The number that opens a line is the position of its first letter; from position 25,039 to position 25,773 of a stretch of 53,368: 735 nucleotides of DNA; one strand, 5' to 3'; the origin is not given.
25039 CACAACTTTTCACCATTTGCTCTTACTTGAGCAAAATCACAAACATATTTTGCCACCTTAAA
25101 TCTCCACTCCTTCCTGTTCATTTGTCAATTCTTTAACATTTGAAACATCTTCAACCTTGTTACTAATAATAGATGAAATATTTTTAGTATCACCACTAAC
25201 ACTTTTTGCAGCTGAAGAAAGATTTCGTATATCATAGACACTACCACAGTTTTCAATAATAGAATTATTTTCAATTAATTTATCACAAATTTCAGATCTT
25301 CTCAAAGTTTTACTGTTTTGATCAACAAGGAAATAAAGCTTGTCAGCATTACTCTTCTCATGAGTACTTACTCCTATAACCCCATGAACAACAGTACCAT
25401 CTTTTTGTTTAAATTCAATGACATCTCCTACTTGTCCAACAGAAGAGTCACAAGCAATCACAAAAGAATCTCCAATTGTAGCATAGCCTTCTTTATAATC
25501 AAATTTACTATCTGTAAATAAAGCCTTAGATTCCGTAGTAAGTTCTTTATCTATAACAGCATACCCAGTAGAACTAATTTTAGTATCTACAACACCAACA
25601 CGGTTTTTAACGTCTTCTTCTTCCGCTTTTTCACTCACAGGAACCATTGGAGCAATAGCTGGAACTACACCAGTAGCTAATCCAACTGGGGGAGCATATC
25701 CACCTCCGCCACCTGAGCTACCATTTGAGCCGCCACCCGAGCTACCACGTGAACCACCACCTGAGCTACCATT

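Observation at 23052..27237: Orphan WXG100/T7SS-like module in which two, possibly all three, large proteins carry cell-wall hydrolase domains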

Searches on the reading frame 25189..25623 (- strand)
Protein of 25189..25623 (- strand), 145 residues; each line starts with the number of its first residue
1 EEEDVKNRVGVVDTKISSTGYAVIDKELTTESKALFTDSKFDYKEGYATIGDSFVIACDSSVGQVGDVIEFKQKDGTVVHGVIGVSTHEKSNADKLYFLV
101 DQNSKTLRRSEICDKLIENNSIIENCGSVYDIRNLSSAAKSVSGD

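Call 33: search_solved_structures(query=A4, max_evalue=10, show_alignments=3)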
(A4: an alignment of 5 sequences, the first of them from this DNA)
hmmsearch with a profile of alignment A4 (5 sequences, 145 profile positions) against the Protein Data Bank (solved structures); distinct sequences matched with E-value up to 10: 2.
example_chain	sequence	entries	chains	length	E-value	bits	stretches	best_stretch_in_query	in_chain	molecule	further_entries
5o60_L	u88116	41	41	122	0.68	13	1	50-109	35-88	50S ribosomal protein L14 | Large ribosomal subunit protein uL14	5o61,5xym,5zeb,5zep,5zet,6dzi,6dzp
9qt5_K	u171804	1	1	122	0.75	12.9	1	51-108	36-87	Large ribosomal subunit protein uL14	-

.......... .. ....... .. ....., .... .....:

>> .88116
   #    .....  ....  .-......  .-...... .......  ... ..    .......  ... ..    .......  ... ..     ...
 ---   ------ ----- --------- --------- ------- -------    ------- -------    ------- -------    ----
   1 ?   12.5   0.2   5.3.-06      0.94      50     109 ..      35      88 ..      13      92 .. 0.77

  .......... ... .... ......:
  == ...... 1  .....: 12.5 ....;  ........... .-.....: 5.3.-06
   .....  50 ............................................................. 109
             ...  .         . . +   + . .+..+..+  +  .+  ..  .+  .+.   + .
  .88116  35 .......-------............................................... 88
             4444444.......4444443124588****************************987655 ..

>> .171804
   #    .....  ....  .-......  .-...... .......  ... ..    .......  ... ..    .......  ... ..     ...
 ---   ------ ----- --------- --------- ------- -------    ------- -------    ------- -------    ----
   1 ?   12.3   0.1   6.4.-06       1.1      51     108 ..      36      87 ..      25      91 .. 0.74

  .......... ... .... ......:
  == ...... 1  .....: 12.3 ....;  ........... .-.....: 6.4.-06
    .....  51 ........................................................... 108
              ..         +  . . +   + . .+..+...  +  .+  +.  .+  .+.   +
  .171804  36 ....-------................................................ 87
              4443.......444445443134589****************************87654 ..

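Call 94: search_solved_structures(query=A12, max_evalue=10, show_alignments=2)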
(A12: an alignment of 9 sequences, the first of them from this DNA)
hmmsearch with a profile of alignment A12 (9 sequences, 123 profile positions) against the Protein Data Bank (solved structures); distinct sequences matched with E-value up to 10: 6.
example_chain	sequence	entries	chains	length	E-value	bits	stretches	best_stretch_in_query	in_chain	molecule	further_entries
2l1m_A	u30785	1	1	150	0.44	13.8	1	61-104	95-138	Potassium voltage-gated channel subfamily H member 2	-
1byw_A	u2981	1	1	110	2.5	11.4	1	61-96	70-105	PROTEIN (HUMAN ERG POTASSIUM CHANNEL)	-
4hp9_A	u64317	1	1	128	2.7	11.3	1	61-96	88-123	Potassium voltage-gated channel subfamily H member 2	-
2l4r_A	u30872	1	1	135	2.8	11.3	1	61-96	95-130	Potassium voltage-gated channel subfamily H member 2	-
4hqa_A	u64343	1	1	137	2.9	11.2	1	61-96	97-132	Potassium voltage-gated channel subfamily H member 2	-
2l0w_A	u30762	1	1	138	2.9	11.2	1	61-96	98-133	Potassium voltage-gated channel, subfamily H (Eag-related), member 2, isoform CRA_b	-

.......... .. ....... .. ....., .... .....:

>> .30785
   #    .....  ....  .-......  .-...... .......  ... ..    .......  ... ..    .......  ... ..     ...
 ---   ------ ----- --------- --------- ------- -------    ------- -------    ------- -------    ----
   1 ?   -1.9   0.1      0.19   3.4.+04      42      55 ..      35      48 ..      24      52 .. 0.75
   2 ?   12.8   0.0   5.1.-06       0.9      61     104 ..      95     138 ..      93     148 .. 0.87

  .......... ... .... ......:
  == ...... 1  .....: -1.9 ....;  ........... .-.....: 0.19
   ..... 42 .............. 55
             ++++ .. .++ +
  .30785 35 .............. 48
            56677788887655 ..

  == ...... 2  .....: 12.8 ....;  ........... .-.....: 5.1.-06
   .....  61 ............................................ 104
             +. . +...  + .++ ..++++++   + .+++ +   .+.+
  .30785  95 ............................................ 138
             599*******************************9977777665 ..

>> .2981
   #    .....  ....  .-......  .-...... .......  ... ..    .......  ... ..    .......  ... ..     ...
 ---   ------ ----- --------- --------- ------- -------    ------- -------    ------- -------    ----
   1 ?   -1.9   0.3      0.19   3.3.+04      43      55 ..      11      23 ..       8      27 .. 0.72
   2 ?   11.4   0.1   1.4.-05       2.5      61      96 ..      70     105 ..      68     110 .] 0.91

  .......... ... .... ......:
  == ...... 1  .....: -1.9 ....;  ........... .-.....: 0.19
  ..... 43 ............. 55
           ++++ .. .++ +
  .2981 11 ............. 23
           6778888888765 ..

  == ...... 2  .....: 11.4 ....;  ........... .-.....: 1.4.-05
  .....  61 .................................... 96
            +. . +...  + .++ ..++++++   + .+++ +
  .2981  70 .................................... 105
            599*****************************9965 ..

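Call 95: search_protein_families(library=pfam, alignment_id=A12, max_evalue=1)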
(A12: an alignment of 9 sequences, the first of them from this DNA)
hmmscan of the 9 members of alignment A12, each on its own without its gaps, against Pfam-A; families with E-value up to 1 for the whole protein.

A. member 1, seq(121 aa): 0 families

B. families by the number of members that match (of 9 scanned): 1 family
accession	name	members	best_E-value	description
PF09953.15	DUF2187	1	0.094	Uncharacterized protein conserved in bacteria (DUF2187)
